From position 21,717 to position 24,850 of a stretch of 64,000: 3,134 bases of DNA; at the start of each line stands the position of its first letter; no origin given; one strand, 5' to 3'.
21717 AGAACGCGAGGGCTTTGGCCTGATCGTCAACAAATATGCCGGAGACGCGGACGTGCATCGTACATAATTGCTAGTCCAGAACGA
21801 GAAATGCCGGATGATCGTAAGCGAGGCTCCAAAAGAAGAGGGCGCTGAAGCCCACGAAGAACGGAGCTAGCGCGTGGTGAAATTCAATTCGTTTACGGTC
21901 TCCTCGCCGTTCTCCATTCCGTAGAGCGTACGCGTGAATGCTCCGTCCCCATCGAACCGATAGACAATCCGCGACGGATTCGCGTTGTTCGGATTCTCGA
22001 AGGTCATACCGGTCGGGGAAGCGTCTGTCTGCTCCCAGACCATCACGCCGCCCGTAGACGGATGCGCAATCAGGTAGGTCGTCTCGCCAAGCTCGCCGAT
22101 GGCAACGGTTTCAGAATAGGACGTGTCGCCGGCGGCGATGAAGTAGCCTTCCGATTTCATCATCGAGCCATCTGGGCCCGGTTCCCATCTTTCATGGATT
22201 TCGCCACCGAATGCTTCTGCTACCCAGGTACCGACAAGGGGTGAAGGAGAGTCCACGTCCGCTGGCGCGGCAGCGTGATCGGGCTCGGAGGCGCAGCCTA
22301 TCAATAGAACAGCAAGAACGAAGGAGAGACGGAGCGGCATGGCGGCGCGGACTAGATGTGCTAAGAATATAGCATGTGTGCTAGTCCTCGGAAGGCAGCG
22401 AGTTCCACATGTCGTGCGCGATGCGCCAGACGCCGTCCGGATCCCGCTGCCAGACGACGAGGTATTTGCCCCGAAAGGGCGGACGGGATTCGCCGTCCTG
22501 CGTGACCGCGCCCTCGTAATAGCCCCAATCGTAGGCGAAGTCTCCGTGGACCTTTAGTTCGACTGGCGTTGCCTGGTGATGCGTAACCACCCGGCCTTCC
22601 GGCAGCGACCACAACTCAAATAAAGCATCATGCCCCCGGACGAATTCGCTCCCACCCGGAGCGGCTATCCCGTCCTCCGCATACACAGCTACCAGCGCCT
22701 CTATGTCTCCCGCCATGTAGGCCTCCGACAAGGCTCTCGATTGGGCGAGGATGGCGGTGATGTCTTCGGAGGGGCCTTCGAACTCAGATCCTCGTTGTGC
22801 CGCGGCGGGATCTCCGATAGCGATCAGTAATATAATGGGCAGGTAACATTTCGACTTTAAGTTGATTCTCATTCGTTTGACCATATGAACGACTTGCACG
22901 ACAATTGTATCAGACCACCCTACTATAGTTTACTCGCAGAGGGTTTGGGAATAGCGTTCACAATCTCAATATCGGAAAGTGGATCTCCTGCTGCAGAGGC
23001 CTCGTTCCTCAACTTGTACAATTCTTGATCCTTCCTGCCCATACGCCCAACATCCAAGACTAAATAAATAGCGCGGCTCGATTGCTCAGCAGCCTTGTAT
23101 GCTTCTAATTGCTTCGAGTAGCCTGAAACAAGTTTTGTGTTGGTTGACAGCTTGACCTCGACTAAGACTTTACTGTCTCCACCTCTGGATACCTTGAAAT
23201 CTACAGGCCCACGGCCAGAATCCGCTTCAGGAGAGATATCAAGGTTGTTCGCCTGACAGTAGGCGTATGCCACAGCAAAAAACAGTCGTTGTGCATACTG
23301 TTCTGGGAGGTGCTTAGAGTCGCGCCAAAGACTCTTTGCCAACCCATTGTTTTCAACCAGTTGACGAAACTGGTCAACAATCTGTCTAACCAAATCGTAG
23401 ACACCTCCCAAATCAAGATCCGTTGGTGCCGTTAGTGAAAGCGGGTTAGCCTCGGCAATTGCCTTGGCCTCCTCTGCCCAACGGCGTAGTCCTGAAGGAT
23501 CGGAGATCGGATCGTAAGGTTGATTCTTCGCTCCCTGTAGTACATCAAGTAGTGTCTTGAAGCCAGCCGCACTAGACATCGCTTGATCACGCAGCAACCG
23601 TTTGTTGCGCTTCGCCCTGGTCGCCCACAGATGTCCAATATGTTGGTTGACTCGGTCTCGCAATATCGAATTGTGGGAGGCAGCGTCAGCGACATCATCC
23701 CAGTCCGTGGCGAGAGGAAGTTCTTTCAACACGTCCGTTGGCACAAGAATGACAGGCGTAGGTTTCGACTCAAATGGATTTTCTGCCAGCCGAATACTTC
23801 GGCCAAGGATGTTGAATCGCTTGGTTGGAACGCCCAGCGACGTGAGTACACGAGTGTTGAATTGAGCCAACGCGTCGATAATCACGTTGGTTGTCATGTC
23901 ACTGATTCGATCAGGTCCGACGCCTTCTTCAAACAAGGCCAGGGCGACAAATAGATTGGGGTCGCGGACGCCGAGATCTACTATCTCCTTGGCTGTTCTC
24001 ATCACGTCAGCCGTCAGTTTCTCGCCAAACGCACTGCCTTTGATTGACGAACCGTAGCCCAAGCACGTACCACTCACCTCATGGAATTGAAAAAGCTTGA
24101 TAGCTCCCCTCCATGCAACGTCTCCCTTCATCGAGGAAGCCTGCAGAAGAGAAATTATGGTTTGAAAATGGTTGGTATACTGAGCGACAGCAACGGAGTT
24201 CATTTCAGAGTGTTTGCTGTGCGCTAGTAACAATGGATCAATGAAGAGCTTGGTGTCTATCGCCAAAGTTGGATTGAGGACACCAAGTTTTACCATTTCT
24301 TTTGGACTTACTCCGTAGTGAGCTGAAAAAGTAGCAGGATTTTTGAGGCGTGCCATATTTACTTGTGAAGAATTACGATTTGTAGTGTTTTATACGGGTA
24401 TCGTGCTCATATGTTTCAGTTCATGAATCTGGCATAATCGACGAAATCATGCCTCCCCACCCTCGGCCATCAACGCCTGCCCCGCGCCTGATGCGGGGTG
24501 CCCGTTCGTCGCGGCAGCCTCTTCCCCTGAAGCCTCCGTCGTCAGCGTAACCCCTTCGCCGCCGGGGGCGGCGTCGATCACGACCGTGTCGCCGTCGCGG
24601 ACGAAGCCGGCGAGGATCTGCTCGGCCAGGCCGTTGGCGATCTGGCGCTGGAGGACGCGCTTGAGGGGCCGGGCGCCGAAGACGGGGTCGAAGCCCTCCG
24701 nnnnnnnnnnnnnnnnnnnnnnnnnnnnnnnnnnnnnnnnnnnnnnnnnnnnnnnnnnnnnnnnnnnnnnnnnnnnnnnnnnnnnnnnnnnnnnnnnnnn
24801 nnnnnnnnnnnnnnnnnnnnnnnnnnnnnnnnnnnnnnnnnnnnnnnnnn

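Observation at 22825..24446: Low-GC islet with one orphan 477-aa PD-(D/E)xK-like nuclease-domain protein inserted between clpB and a resident gene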

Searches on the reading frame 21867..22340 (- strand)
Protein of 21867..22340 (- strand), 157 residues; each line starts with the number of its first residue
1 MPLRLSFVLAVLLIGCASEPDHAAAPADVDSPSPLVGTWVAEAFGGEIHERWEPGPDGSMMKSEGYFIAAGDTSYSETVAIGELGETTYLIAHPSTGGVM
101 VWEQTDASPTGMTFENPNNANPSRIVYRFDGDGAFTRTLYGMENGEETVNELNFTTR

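Call 3: search_protein_families(library=pfam, proteins=[window:21867-22340:-], max_evalue=1)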
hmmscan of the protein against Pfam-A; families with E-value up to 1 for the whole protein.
window:21867-22340:- (157 aa): 1 family
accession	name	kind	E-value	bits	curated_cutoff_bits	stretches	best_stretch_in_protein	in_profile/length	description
PF19780.4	DUF6265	-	1.3e-07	32.5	23.8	1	35-136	3-111/116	Domain of unknown function (DUF6265)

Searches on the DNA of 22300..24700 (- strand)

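Call 76: search_dna_similar(query=L077:6001-7428:+, collection=ecoli_genomes, mode=distant, max_evalue=0.00001, max_rows=10)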
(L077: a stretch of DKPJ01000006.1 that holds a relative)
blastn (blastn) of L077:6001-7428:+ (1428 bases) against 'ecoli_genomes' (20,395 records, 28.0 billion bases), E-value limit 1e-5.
Records with a match: 13; places in all: 13; records where one place covers at least 80% of the query: 13.
Genomes with a match: 13 of 5426; with a place that covers at least 80% of the query: 13. Places per genome that has any: lowest 1, median 1, highest 1. On chromosomes: 13 places; on plasmids: 0.
Best place of each record, by identity: 60-80% 13.
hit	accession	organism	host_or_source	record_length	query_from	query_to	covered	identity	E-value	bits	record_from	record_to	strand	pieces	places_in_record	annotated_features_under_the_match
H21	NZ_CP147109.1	Escherichia coli strain KMi029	river water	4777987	59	1329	89%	71.3%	3e-173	618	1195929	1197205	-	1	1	hypothetical protein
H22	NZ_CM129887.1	Escherichia coli strain MB06172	seawater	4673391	59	1322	89%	71.3%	4e-172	614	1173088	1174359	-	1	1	hypothetical protein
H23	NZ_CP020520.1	Escherichia coli strain 190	Homo sapiens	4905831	61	1328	89%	70.0%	3e-148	535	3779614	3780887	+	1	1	hypothetical protein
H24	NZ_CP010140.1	Escherichia coli strain D3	dog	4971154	61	1328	89%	70.0%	3e-148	535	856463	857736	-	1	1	hypothetical protein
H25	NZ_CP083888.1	Escherichia coli strain NDM1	Homo sapiens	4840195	61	1328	89%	70.0%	3e-148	535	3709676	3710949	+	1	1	hypothetical protein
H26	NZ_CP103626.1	Escherichia coli strain 4012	Homo sapiens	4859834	61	1328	89%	70.0%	3e-148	535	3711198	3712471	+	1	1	DUF8370 family protein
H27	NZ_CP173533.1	Escherichia coli strain 98208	Homo sapiens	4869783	61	1328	89%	70.0%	3e-148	535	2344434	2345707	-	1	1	hypothetical protein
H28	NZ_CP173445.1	Escherichia coli strain 98233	Homo sapiens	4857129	61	1328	89%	70.0%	3e-148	535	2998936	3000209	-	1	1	hypothetical protein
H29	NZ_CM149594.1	Escherichia coli strain MEI2B-1023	Soil surface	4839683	61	1328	89%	70.0%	3e-148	535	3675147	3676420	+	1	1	DUF8370 family protein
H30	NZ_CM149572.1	Escherichia coli strain MEI3A-1023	Soil surface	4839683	61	1328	89%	70.0%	3e-148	535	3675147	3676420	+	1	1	DUF8370 family protein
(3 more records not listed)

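Call 77: get_annotated_region(hit=H21, flank=12000)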
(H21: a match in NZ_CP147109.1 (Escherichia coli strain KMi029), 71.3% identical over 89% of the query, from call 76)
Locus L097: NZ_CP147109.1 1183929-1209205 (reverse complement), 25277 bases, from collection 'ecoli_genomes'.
description: Escherichia coli strain KMi029 chromosome, complete genome
organism: Escherichia coli strain KMi029 (NCBI taxid 562)
replicon: chromosome; assembly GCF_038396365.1
host: -; source: river water; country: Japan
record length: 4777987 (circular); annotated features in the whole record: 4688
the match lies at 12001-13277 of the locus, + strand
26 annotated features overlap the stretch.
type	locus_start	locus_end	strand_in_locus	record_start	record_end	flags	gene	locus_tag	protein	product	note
CDS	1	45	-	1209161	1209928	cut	trmD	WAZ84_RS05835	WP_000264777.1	tRNA (guanosine(37)-N1)-methyltransferase TrmD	-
CDS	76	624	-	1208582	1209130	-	rimM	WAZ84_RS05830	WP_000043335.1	ribosome maturation factor RimM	Essential for efficient processing of 16S rRNA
CDS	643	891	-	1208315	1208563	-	rpsP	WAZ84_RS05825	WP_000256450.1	30S ribosomal protein S16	-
CDS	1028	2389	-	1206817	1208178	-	ffh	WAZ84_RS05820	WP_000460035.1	signal recognition particle protein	-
CDS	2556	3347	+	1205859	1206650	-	ypjD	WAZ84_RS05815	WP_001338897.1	cytochrome C assembly family protein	-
CDS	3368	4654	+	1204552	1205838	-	yfjD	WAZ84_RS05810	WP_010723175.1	HlyC/CorC family transporter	-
CDS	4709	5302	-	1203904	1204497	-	grpE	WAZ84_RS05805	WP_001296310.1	nucleotide exchange factor GrpE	-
CDS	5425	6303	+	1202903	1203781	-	nadK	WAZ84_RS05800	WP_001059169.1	NAD(+) kinase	-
CDS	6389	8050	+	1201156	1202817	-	recN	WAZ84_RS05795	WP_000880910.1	DNA repair protein RecN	-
CDS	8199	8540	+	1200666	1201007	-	bamE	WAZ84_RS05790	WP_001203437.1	outer membrane protein assembly factor BamE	-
CDS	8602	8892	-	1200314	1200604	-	yfjF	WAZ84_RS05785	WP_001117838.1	RnfH family protein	-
CDS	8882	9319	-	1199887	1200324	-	ratA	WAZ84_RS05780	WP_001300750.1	type II toxin-antitoxin system toxin RatA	-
CDS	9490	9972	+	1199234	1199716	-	smpB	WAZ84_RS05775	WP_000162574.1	SsrA-binding protein SmpB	-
tmRNA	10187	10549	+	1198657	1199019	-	ssrA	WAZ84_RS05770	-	transfer-messenger RNA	-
CDS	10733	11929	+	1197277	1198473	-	-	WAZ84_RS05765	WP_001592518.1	integrase domain-containing protein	-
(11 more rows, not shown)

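Call 78: get_annotated_region(hit=H26, flank=12000)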
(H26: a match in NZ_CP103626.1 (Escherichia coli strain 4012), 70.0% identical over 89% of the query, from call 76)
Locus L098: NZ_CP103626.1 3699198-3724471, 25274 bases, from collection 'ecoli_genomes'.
description: Escherichia coli strain 4012 chromosome, complete genome
organism: Escherichia coli strain 4012 (NCBI taxid 562)
replicon: chromosome; assembly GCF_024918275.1
host: Homo sapiens; source: blood; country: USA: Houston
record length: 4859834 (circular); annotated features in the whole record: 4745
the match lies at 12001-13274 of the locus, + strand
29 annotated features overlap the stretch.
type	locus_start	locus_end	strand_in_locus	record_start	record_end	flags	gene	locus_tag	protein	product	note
CDS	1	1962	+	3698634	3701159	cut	ecpC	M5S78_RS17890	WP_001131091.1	fimbrial usher EcpC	-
CDS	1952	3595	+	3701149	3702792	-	ecpD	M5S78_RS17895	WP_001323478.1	fimbrial adhesin EcpD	-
CDS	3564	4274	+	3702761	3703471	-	ecpE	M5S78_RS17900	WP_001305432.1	fimbrial chaperone EcpE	-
CDS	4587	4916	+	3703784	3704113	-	ykgJ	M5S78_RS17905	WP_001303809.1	YkgJ family cysteine cluster protein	-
CDS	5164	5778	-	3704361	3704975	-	yagU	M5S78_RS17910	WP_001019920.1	YagU family protein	-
CDS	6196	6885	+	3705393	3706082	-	paoA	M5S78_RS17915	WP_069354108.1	aldehyde dehydrogenase iron-sulfur subunit PaoA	-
CDS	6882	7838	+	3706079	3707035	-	paoB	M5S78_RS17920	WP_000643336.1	aldehyde oxidoreductase FAD-binding subunit PaoB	-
CDS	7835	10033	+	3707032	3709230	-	paoC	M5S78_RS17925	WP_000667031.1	aldehyde oxidoreductase molybdenum-binding subunit PaoC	-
CDS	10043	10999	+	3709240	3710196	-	paoD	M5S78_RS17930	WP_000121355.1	molybdenum cofactor insertion chaperone PaoD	-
CDS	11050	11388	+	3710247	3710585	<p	-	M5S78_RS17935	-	LysR substrate-binding domain-containing protein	incomplete; partial in the middle of a contig; missing N-terminus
CDS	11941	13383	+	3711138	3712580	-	-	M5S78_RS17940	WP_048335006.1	DUF8370 family protein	-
CDS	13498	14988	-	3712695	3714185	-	-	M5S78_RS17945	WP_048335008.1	relaxase/mobilization nuclease domain-containing protein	-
CDS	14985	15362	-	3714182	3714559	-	-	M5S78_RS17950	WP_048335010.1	plasmid mobilization protein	-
CDS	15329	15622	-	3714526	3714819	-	-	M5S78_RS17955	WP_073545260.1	hypothetical protein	-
CDS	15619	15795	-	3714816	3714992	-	-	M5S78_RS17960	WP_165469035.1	hypothetical protein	-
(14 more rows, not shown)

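Call 94: search_rna_families(source=window, start=22300, end=24700, threshold=evalue, max_evalue=1)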
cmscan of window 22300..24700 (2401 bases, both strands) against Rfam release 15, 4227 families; matches with E-value up to 1: 0.
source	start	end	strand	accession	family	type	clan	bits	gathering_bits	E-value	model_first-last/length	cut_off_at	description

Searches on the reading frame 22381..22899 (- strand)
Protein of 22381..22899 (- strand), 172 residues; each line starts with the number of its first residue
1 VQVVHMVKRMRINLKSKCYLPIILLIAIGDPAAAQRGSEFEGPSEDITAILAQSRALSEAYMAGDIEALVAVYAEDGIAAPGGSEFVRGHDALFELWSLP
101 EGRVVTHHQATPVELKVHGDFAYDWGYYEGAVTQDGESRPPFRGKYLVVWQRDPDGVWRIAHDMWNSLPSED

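Call 3: search_protein_families(library=pfam, proteins=[window:22381-22899:-], max_evalue=1)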
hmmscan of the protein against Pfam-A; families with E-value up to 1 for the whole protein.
window:22381-22899:- (172 aa): 4 families
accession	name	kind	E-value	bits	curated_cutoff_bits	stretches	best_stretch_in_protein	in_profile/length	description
PF14534.12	DUF4440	-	4.5e-13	50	25.2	1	50-160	1-107/107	Domain of unknown function (DUF4440)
PF13577.12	SnoaL_4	-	1.3e-07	32.1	24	1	45-162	4-124/126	SnoaL-like domain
PF12680.13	SnoaL_2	-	3.5e-05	24.8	27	1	55-137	2-82/102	SnoaL-like domain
PF13474.12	SnoaL_3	-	0.0019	18.9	22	1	55-162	6-113/121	SnoaL-like domain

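Call 40: find_homologous_proteins(query=window:22381-22887:-, max_evalue=1e-10)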
Query window:22381-22887:- (168 aa): 69 proteins with E <= 1e-10 among 161 candidates.
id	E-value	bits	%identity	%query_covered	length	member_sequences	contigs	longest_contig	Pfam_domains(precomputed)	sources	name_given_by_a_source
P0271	1.2e-82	294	82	93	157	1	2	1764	PF14534.13,PF13577.13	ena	-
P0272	2.7e-82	293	84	90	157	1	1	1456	PF14534.13,PF13577.13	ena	-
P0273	9.5e-82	291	84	93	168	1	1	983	PF12680.14,PF14534.13,PF13577.13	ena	-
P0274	1.2e-81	290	84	92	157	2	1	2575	PF14534.13,PF13577.13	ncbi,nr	ncbi:MAG: DUF4440 domain-containing protein [Bacteroidetes bacterium]|nr:DUF4440 domain-containing p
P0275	6.0e-81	288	84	90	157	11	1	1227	PF14534.13,PF13577.13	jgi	-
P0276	2.3e-80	286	83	92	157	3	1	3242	PF14534.13,PF13577.13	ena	-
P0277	3.8e-80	286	83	93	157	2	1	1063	PF14534.13,PF13577.13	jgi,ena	-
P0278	2.1e-73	264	74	92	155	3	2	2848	PF12680.14,PF14534.13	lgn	-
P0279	3.0e-67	244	69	95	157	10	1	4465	PF12680.14,PF14534.13,PF13474.13,PF13577.13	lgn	-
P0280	4.5e-67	243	78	82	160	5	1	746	PF12680.14,PF14534.13,PF13577.13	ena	-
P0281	4.1e-66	240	80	77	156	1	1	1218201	PF12680.14,PF14534.13,PF13577.13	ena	-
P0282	6.0e-66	239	69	92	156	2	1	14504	PF12680.14,PF14534.13,PF13577.13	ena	-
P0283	1.4e-65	238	78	77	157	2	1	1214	PF12680.14,PF14534.13,PF13577.13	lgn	-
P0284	1.6e-65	238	69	93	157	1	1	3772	PF12680.14,PF14534.13,PF13577.13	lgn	-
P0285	4.4e-65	236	72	83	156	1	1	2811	PF12680.14,PF14534.13,PF13577.13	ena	-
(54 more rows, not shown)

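Call 42: find_encoding_contigs(protein=P0281, flank=7000, max_places=2)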
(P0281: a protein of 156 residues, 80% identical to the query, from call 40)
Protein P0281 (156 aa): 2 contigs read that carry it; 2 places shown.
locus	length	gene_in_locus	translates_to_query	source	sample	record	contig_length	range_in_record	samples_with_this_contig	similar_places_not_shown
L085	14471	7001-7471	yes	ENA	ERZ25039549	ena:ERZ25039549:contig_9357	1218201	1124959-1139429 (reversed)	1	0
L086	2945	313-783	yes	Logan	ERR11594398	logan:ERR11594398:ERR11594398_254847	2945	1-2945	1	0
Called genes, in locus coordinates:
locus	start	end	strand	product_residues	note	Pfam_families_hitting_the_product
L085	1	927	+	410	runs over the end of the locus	PF02359:CDC48_N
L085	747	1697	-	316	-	-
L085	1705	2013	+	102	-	PF17862:AAA_lid_3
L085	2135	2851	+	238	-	-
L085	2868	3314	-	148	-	PF00571:CBS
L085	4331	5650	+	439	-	PF02861:Clp_N, PF17871:AAA_lid_9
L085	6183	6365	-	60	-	-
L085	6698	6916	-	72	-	-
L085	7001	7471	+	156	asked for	PF13577:SnoaL_4 (weak), PF14534:DUF4440, PF12680:SnoaL_2 (weak)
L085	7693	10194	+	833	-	PF17957:Big_7 (weak)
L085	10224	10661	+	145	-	-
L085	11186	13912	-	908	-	PF00069:Pkinase, PF07714:PK_Tyr_Ser-Thr, PF17874:TPR_MalT, PF13424:TPR_12, PF13424:TPR_12, PF24885:TPR_NPHP3, PF17874:TPR_MalT, PF13424:TPR_12, +15 more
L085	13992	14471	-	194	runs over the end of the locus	PF07638:Sigma70_ECF, PF08281:Sigma70_r4_2, PF04545:Sigma70_r4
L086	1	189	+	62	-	?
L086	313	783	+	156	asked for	PF13577:SnoaL_4 (weak), PF14534:DUF4440, PF12680:SnoaL_2 (weak)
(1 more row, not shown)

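Call 43: find_encoding_contigs(protein=P0276, flank=7000, max_places=2)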
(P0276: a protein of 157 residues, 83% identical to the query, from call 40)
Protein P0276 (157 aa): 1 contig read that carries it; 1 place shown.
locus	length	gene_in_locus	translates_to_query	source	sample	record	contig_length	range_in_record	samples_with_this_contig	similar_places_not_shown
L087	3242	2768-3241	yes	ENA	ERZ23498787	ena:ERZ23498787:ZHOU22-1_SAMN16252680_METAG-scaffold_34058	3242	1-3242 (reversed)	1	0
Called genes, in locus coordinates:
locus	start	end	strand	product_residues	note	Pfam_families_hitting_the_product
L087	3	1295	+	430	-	?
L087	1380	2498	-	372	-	-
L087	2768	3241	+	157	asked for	PF13577:SnoaL_4, PF14534:DUF4440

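Call 45: search_protein_families(library=pfam, proteins=[L087:1380-2498:-], max_evalue=0.1)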
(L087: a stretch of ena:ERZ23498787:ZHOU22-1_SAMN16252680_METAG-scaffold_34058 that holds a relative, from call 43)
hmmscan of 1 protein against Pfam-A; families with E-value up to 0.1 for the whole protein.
L087:1380-2498:- (372 aa): 1 family
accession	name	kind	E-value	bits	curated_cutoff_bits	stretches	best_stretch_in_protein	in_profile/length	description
PF09105.16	SelB-wing_1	-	0.09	13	25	0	54-84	19-47/59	Elongation factor SelB, winged helix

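Call 46: search_protein_families(library=padloc, proteins=[L087:1380-2498:-], max_evalue=0.1)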
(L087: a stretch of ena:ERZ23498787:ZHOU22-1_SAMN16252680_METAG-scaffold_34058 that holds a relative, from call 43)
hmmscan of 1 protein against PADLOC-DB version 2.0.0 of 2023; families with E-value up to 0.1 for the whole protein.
L087:1380-2498:- (372 aa): 0 families

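Call 89: find_homologous_proteins(query=L087:1380-2498:-, max_evalue=0.00001)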
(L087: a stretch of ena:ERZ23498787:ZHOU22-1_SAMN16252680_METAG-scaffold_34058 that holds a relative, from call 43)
Query L087:1380-2498:- (372 aa): 1 proteins with E <= 0.00001 among 7282 candidates.
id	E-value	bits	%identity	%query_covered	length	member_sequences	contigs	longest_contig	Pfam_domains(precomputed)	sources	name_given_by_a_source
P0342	3.8e-230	781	100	100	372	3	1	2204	-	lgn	-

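Call 90: find_encoding_contigs(protein=P0274, flank=4000, max_places=2)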
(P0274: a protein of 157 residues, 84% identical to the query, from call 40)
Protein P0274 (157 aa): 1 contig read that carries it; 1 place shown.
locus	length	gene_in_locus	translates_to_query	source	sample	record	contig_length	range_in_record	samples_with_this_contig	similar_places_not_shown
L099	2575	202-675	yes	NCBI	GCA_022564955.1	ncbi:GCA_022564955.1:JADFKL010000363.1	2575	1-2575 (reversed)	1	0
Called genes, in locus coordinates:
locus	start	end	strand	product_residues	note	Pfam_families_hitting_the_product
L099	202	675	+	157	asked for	PF13577:SnoaL_4, PF14534:DUF4440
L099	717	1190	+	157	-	PF19780:DUF6265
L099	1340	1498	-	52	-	-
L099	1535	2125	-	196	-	-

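Call 91: find_encoding_contigs(protein=P0271, flank=4000, max_places=2)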
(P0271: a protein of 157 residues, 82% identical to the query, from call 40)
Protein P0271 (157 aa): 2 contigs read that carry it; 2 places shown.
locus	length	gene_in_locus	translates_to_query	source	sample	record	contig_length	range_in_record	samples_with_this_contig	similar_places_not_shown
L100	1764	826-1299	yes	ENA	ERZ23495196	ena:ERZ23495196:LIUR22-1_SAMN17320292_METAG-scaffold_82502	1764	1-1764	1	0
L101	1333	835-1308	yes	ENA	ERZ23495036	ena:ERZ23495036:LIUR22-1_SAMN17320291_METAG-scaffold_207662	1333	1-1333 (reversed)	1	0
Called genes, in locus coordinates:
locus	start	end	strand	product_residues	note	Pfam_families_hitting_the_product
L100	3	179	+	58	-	?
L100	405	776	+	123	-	-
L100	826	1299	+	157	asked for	PF13577:SnoaL_4, PF14534:DUF4440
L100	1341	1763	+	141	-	?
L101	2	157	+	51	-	?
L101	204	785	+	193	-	-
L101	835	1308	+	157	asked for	PF13577:SnoaL_4, PF14534:DUF4440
